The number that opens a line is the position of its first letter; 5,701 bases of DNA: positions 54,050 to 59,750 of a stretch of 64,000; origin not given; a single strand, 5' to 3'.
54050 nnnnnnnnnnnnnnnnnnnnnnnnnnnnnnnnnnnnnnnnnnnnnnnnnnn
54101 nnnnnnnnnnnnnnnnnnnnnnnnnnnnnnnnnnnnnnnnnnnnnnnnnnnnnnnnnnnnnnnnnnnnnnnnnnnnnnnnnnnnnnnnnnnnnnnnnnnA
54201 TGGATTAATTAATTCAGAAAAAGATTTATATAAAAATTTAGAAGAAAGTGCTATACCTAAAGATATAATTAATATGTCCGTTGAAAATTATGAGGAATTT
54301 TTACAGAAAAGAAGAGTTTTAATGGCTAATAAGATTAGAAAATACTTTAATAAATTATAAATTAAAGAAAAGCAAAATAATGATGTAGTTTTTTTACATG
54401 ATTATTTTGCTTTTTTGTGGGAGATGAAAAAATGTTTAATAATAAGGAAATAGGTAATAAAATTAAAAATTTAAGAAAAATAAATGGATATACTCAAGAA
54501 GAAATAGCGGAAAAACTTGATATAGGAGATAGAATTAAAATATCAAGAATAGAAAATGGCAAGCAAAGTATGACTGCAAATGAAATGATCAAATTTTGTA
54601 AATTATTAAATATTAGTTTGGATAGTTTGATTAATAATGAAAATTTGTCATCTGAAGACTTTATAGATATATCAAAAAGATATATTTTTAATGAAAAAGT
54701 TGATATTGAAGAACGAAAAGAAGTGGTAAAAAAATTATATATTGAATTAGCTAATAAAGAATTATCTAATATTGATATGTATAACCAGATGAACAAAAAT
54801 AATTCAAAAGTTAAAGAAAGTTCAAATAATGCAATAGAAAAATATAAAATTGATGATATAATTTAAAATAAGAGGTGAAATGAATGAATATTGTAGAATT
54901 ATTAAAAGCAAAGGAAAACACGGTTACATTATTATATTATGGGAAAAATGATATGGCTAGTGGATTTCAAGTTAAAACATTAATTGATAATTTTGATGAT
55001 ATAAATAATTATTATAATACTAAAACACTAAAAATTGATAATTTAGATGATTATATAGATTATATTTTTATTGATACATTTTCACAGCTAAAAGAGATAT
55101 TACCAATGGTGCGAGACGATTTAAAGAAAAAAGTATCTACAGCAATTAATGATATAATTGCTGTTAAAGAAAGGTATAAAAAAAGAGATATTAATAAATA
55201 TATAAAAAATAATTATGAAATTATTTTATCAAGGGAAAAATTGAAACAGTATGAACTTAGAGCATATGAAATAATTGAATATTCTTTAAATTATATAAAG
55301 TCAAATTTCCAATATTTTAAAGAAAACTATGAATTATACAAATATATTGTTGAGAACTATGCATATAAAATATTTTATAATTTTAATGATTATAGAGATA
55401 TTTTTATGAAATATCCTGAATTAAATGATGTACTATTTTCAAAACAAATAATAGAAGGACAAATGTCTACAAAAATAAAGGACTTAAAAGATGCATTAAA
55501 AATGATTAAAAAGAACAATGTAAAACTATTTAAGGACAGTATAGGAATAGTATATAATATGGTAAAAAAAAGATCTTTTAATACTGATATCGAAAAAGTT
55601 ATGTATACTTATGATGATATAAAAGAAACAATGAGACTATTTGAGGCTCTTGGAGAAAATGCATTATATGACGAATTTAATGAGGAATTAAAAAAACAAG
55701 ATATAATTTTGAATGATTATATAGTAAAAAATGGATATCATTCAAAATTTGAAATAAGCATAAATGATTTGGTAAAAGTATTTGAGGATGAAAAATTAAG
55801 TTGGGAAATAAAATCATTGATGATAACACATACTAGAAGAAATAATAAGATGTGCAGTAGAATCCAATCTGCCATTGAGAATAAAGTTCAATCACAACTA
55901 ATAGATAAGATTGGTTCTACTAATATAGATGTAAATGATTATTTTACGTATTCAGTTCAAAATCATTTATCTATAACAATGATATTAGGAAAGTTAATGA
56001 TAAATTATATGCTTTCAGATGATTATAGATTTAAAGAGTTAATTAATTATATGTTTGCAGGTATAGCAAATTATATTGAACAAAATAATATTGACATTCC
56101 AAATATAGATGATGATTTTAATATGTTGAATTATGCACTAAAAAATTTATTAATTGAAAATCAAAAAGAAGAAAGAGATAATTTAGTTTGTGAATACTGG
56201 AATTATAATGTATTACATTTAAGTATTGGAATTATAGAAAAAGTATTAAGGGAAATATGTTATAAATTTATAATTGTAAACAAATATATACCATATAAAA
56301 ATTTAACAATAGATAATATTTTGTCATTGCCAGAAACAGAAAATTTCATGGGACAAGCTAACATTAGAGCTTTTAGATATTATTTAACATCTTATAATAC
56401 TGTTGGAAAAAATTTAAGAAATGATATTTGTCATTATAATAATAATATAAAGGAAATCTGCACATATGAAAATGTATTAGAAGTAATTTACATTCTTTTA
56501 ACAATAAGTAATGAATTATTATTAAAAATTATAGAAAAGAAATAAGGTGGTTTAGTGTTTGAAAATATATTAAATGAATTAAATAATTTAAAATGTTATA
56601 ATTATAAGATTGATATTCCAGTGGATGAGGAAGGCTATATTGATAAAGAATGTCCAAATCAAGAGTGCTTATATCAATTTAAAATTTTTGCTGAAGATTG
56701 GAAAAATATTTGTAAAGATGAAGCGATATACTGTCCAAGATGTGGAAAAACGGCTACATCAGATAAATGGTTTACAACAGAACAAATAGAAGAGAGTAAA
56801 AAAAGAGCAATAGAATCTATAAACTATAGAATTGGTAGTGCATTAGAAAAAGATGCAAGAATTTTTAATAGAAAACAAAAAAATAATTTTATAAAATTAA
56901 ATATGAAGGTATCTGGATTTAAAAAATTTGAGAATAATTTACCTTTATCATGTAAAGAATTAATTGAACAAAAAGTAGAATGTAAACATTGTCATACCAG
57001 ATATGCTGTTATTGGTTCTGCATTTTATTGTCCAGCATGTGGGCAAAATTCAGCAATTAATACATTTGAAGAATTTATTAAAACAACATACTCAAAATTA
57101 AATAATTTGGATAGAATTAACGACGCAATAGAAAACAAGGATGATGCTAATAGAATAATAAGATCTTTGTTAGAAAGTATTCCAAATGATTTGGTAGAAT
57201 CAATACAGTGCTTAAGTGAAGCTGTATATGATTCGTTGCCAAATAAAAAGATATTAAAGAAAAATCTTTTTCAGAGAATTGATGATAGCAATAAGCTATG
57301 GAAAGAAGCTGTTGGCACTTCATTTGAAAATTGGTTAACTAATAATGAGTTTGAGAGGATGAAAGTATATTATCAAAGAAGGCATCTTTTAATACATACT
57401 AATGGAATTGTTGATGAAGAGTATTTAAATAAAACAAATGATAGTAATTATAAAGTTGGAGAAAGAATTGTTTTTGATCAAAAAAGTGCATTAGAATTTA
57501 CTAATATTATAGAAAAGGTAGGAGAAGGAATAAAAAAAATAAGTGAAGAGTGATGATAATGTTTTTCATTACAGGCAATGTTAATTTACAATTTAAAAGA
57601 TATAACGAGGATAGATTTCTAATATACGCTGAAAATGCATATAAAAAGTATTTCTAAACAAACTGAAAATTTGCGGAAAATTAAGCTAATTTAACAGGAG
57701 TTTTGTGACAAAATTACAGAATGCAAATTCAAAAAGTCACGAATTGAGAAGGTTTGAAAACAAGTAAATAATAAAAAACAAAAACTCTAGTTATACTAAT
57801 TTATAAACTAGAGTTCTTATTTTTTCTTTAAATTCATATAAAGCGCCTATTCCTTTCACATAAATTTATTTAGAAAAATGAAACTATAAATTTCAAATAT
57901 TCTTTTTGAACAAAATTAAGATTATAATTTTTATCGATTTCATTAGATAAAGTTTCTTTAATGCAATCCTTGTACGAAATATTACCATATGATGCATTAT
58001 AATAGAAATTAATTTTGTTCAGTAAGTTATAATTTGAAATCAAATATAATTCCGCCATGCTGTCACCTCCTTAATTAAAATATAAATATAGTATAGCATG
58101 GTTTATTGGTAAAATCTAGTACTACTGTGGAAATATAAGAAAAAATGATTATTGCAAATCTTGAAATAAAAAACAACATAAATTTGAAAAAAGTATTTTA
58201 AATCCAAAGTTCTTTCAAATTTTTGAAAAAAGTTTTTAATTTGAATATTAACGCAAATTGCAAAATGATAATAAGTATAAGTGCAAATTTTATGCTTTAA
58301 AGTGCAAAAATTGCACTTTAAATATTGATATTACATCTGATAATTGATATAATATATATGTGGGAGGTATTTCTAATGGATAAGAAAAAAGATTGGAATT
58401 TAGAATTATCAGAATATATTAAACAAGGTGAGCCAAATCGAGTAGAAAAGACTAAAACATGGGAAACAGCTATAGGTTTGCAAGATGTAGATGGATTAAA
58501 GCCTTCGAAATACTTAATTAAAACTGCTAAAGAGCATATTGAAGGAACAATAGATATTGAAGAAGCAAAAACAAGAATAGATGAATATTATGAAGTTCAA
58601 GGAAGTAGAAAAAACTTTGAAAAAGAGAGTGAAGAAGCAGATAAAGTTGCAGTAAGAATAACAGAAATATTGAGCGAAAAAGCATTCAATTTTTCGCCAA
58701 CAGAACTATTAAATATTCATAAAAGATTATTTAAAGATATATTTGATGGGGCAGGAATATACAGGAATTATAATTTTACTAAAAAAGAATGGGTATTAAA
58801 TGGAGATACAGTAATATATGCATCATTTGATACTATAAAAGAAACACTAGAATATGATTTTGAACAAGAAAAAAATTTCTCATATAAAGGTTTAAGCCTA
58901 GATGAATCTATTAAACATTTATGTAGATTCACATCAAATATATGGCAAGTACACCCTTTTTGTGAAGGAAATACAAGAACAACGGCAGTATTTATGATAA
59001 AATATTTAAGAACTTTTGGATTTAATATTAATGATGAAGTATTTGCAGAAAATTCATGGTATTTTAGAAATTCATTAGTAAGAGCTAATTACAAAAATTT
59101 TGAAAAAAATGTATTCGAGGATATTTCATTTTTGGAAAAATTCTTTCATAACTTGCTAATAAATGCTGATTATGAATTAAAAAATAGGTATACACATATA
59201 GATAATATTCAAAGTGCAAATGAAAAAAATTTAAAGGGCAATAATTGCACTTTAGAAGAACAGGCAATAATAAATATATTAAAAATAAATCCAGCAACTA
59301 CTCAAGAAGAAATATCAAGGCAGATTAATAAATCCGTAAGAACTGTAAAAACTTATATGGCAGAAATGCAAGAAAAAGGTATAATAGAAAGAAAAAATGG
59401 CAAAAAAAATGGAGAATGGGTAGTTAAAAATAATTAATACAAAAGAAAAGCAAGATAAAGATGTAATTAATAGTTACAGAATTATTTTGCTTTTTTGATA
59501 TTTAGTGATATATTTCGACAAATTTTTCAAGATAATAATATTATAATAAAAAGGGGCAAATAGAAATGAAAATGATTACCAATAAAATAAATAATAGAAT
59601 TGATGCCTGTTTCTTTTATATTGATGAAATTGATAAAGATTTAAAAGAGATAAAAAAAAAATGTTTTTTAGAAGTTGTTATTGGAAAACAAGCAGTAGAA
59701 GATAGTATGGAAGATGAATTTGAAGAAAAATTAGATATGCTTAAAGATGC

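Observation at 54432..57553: XRE regulator + DUF4209-like HEPN protein + double-zinc-ribbon HEPN-like protein: an unassigned three-gene module in the defence island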

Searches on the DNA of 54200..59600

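Call 98: search_rna_families(source=window, start=54200, end=59600, threshold=evalue, max_evalue=1)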
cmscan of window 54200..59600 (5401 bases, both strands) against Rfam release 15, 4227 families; matches with E-value up to 1: 0.
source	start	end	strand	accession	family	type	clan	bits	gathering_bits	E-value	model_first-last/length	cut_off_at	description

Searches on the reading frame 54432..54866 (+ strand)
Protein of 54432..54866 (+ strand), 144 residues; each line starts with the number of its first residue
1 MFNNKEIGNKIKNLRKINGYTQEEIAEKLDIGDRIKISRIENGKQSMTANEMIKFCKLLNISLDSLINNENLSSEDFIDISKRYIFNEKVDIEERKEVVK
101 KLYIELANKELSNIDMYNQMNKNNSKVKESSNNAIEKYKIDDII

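Call 6: search_protein_families(library=pfam, proteins=[window:54432-54866:+], max_evalue=1)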
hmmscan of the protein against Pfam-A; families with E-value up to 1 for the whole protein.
window:54432-54866:+ (144 aa): 8 families
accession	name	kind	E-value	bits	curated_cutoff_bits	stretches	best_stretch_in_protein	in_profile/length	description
PF12844.13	HTH_19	-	2e-12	47.3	30.2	1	8-71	1-63/64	Helix-turn-helix domain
PF01381.28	HTH_3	-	7e-10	39.2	23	1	11-65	1-54/55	Helix-turn-helix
PF13560.12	HTH_31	-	1.9e-06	28.5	27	1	7-62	2-57/64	Helix-turn-helix domain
PF13744.12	HTH_37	-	0.00054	20.2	27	1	7-46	19-57/80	Helix-turn-helix domain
PF13443.12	HTH_26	-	0.011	16.5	22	1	10-66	1-57/63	Cro/C1-type HTH DNA-binding domain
PF08281.18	Sigma70_r4_2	-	0.013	15.6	25.7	1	14-31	21-38/54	Sigma-70, region 4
PF04545.22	Sigma70_r4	-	0.013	15.5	24.1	1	14-32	15-33/50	Sigma-70, region 4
PF07638.17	Sigma70_ECF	-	0.1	12.9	21.1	1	13-34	145-166/185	ECF sigma factor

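Call 7: search_protein_families(library=padloc, proteins=[window:54432-54866:+], max_evalue=1)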
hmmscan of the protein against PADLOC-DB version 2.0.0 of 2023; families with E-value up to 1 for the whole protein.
window:54432-54866:+ (144 aa): 17 families
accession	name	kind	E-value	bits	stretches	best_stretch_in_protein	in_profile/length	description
PDLC02926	HTH_VI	-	3.2e-11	41.4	1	7-71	2-66/92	-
PDLC04775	PDC-M69A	-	3.2e-10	38.5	1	5-76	6-76/113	-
PDLC03947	RmrA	-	5.8e-08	30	1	3-121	8-123/383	-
PDLC03954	RmrA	-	1.1e-07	29.2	1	8-143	12-144/380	-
PDLC03665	Control_protein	-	1.6e-07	29.5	1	7-72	9-74/77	control protein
PDLC03945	RmrA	-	1.6e-06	25.6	1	7-138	3-130/394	-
PDLC03951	RmrA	-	1.3e-05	22.3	1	9-112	11-107/400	-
PDLC04142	capH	-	3.3e-05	22.9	1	5-74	5-73/103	capH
PDLC03536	REase_II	-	0.00017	19.4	1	9-69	13-72/237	Type II restriction enzyme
PDLC03671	Control_protein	-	0.00027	19.1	1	7-75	14-82/84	control protein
PDLC03952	RmrA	-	0.00055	16.9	1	7-107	23-122/395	-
PDLC04757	PDC-M64B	-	0.00089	17.2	1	4-73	27-92/128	-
PDLC03953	RmrA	-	0.001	16.4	1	6-56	5-54/373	-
PDLC04760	PDC-M64C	-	0.0013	17.1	2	5-63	25-82/93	-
PDLC03949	RmrA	-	0.002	15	1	10-67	6-62/363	-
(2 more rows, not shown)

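Call 8: search_protein_families(library=ncbifam, proteins=[window:54432-54866:+], max_evalue=1)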
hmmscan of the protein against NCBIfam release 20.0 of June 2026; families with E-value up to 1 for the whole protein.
window:54432-54866:+ (144 aa): 15 families
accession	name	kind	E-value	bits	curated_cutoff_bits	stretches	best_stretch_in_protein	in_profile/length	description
TIGR03070.1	couple_hipB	subfamily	1.2e-11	44.3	71.65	1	5-63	1-58/58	type II toxin-antitoxin system Y4mF family antitoxin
NF041951.1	phage_RstR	subfamily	8e-11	42.2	80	1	7-98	3-92/108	RstR family transcriptional repressor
NF047948.1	male_kill_WMK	equivalog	6.2e-09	35.7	300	1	5-103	161-259/300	WO male-killing family protein Wmk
NF006015.0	PRK08154.1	subfamily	2.5e-06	26.9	204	1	5-103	29-126/314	anaerobic benzoate catabolism transcriptional regulator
NF041575.1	antitoxPezA_Strep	equivalog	3.8e-06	27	290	1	7-72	2-66/158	type II toxin-antitoxin system antitoxin PezA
NF007271.0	PRK09726.1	equivalog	6.6e-06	26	79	1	2-69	8-73/88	type II toxin-antitoxin system antitoxin HipB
NF052239.1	antitox_spr1629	equivalog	5.3e-05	22.5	335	1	7-135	3-127/377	spr1629 family repressor/antitoxin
TIGR03830.1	CxxCG_CxxCG_HTH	subfamily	0.00012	21.9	61.8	1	4-50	63-110/127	type II TA system antitoxin MqsA family protein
NF007408.0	PRK09943.1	equivalog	0.00022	20.8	211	1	6-77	7-77/185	HTH-type transcriptional regulator PuuR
TIGR00270.2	TIGR00270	equivalog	0.00048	20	110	1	8-72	77-140/159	multiprotein bridging factor aMBF1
NF007257.0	PRK09706.1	subfamily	0.00069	19.4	101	1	3-112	2-105/135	transcriptional repressor DicA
TIGR02607.1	antidote_HigA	equivalog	0.0052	16.6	47.7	1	20-67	21-67/81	HigA family addiction module antitoxin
NF058600.1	TransRegSco1979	equivalog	0.0057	15.7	350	1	7-61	9-62/280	Sco1979 family transcriptional regulator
NF038139.1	Reg_Aceta_RamB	equivalog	0.093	11.3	700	1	7-129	3-122/465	acetate metabolism transcriptional regulator RamB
NF052366.1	photon_PedR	equivalog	0.89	9.8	120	0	18-42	16-40/74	photosynthetic electron transport-dependent transcriptional regulator PedR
